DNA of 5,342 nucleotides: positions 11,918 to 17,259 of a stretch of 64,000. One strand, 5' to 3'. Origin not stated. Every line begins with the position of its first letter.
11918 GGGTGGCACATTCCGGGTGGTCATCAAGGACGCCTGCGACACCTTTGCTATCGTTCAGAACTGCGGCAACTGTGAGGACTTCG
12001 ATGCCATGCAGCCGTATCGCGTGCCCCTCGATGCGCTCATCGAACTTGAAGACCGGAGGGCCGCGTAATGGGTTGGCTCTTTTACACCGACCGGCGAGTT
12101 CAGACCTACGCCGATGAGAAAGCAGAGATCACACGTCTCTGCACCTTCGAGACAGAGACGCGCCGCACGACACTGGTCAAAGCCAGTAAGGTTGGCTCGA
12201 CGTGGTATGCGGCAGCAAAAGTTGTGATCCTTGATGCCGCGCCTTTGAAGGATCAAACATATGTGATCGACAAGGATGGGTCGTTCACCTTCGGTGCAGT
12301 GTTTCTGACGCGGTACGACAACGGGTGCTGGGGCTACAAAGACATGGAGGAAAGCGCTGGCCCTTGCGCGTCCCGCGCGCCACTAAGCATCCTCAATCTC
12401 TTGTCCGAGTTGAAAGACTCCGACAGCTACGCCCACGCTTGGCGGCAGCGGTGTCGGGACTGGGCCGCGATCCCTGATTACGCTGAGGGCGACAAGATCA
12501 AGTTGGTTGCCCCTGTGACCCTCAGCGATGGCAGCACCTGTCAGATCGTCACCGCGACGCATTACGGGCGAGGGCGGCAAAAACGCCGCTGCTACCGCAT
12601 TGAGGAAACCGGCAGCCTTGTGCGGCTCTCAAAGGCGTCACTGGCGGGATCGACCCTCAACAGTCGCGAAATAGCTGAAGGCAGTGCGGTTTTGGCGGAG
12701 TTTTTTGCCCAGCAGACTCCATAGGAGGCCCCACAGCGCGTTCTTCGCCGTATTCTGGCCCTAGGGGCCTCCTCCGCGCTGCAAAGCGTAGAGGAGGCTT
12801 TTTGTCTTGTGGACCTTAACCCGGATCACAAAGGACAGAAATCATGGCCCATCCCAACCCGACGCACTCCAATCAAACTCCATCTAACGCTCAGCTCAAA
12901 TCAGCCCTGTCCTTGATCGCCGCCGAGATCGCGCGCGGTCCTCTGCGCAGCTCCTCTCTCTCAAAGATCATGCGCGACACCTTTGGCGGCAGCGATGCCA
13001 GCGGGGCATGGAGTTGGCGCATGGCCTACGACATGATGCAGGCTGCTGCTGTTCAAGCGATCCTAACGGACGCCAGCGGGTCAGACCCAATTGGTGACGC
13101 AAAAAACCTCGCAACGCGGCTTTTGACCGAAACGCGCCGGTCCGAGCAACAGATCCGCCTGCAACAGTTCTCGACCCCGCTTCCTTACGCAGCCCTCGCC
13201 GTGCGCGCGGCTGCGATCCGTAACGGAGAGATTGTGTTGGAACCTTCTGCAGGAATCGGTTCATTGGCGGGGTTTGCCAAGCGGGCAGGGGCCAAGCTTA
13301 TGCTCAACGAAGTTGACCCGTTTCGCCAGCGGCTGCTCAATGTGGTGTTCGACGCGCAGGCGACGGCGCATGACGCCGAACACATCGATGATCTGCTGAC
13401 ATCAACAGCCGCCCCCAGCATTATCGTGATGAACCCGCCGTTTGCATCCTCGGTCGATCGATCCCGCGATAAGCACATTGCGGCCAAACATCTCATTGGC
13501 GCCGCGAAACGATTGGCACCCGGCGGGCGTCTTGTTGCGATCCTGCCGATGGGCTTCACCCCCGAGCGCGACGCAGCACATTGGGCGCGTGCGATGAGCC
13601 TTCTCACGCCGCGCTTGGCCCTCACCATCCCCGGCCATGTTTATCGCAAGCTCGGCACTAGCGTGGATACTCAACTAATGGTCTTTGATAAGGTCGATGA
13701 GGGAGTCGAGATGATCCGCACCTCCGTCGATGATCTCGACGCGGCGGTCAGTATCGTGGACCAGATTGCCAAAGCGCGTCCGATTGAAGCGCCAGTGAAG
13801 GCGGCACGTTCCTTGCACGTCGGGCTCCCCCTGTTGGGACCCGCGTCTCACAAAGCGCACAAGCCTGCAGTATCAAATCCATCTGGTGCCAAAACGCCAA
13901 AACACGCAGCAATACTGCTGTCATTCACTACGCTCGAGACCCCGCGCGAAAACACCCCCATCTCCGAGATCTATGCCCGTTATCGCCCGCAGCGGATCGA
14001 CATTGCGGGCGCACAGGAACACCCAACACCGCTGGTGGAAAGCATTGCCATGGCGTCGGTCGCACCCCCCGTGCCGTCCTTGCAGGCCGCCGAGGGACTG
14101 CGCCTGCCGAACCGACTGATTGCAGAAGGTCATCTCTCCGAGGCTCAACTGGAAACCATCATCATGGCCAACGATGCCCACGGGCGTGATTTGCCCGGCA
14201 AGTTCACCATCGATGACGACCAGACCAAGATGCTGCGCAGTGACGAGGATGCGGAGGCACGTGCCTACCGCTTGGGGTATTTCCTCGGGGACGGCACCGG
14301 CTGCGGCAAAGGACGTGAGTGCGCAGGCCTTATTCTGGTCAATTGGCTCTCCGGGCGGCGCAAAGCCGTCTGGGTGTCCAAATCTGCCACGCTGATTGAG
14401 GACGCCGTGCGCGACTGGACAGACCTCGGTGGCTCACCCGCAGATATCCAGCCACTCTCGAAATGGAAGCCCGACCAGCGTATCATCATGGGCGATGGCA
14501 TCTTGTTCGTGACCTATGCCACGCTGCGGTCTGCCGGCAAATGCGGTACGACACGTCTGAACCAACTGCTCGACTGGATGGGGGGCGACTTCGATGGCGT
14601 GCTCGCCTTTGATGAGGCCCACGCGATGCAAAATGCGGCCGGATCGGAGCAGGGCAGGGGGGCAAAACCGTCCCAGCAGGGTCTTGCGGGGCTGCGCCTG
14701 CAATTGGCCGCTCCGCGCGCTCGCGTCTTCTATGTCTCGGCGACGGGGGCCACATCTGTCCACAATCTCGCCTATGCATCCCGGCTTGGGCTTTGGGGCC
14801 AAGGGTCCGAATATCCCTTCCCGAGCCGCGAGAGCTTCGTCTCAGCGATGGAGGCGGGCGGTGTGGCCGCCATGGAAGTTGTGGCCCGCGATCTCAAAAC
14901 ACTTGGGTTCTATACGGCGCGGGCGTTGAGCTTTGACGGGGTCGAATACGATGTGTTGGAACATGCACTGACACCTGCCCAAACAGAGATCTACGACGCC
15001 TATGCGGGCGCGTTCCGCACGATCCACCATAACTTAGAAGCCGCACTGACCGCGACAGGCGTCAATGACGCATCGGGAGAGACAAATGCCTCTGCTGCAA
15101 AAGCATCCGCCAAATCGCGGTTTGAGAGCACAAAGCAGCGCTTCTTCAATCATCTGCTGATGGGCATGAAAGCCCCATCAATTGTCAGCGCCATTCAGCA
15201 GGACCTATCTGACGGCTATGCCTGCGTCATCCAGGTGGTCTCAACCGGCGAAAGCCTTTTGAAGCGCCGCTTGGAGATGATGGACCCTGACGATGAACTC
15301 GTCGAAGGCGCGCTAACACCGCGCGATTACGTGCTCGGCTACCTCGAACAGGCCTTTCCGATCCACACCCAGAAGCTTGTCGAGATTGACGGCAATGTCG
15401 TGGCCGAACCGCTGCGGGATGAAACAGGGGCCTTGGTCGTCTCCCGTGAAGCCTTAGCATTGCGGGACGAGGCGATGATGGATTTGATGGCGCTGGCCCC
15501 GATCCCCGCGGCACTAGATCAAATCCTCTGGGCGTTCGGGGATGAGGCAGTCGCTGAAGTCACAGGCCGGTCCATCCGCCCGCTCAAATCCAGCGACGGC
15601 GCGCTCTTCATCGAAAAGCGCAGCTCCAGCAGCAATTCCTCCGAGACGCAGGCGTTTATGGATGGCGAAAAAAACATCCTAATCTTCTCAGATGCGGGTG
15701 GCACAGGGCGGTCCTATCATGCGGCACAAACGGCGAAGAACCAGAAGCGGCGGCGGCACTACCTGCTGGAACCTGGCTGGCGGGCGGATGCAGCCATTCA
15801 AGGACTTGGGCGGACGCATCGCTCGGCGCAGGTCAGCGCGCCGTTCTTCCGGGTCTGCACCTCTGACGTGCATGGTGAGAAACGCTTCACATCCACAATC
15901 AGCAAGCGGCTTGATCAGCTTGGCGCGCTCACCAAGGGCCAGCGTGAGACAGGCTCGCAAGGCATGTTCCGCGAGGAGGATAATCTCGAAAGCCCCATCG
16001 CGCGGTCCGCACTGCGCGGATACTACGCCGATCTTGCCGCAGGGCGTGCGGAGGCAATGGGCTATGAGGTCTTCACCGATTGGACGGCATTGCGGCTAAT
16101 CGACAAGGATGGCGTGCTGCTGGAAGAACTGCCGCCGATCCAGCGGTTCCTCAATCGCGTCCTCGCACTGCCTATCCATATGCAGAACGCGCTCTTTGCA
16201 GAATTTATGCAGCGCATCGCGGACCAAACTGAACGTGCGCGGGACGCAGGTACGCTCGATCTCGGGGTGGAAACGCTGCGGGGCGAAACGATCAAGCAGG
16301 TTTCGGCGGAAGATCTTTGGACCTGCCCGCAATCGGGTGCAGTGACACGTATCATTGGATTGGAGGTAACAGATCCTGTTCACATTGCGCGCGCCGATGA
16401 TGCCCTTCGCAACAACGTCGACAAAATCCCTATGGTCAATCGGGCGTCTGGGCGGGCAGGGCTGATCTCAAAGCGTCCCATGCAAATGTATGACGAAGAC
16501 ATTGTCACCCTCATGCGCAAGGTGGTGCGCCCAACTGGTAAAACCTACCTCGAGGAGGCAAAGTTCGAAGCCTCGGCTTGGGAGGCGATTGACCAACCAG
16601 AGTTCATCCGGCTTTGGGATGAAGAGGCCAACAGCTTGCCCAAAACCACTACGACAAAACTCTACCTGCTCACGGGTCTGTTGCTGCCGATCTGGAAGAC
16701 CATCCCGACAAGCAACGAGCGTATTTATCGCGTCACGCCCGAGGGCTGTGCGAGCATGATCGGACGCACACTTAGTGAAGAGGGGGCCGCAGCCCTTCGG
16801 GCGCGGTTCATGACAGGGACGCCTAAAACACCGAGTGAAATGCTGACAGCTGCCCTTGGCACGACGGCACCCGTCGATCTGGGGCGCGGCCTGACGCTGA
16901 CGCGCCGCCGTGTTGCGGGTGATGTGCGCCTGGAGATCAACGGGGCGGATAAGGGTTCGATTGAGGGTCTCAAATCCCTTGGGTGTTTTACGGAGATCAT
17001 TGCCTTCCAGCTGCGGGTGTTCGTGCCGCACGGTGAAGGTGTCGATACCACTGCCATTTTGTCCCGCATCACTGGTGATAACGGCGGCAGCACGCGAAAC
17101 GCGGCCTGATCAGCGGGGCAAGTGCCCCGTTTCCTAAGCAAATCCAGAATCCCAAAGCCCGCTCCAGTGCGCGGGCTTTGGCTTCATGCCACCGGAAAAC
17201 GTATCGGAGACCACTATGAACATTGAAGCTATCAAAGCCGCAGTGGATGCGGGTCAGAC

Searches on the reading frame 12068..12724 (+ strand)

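Call 8: search_protein_families(library=pfam, proteins=[window:12068-12724:+], max_evalue=0.001)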
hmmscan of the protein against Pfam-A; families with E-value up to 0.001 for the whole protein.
window:12068-12724:+ (218 aa): 1 family
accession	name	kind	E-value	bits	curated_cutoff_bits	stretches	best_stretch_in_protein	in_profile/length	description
PF21992.2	DUF6927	-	1.9e-28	98.7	27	1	116-190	1-74/74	Domain of unknown function (DUF6927)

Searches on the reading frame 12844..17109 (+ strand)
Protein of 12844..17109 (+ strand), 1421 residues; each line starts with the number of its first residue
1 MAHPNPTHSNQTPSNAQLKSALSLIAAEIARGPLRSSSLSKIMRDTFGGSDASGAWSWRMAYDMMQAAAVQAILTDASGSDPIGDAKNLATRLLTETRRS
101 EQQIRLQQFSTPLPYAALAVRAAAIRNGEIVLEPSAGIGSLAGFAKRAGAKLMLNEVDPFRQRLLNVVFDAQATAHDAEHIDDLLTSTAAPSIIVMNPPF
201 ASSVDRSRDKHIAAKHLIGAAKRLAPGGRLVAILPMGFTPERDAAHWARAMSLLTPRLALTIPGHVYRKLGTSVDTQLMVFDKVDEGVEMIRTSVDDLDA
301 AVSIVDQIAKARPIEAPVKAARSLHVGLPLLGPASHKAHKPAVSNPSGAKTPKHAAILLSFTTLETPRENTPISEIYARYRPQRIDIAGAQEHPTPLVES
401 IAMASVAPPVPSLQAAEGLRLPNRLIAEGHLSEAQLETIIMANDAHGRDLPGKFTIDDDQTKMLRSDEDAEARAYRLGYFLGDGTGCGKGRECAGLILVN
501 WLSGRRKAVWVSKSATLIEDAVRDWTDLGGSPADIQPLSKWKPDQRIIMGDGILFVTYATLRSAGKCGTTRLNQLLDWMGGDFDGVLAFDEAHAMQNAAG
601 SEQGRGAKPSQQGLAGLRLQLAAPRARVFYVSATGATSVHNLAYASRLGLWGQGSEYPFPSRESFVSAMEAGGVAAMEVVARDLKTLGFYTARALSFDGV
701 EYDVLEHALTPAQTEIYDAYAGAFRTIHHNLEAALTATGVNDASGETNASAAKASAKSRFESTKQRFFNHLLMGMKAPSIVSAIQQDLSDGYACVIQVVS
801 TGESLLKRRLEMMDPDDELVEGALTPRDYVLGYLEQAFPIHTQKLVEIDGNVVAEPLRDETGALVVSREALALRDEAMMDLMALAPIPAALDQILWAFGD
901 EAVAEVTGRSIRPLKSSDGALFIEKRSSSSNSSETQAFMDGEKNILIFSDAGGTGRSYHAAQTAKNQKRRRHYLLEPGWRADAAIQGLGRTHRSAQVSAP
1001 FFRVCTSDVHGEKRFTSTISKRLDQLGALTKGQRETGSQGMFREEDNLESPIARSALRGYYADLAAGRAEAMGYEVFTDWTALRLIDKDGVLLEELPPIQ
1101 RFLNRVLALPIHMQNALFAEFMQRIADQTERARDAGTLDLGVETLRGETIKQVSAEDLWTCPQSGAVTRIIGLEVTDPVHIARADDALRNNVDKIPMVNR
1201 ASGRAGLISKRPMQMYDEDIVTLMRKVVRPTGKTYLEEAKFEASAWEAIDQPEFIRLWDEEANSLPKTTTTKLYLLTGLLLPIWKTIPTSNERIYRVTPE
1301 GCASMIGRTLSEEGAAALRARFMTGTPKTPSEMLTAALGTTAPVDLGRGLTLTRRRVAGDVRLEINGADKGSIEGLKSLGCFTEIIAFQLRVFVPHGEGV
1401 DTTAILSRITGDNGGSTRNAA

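Call 8: search_protein_families(library=pfam, proteins=[window:12844-17109:+], max_evalue=0.001)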
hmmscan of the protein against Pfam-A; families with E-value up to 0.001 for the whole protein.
window:12844-17109:+ (1421 aa): 3 families
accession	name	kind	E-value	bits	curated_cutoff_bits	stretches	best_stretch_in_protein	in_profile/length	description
PF13872.12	AAA_34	-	5.1e-114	380.7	27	1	392-719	1-306/306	P-loop containing NTP hydrolase pore-1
PF13871.12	Helicase_C_4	-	1.8e-94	316.9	30.5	1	890-1144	2-271/271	C-terminal domain on Strawberry notch homologue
PF05175.20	MTS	-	0.00098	19.2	23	0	131-233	35-139/170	Methyltransferase small domain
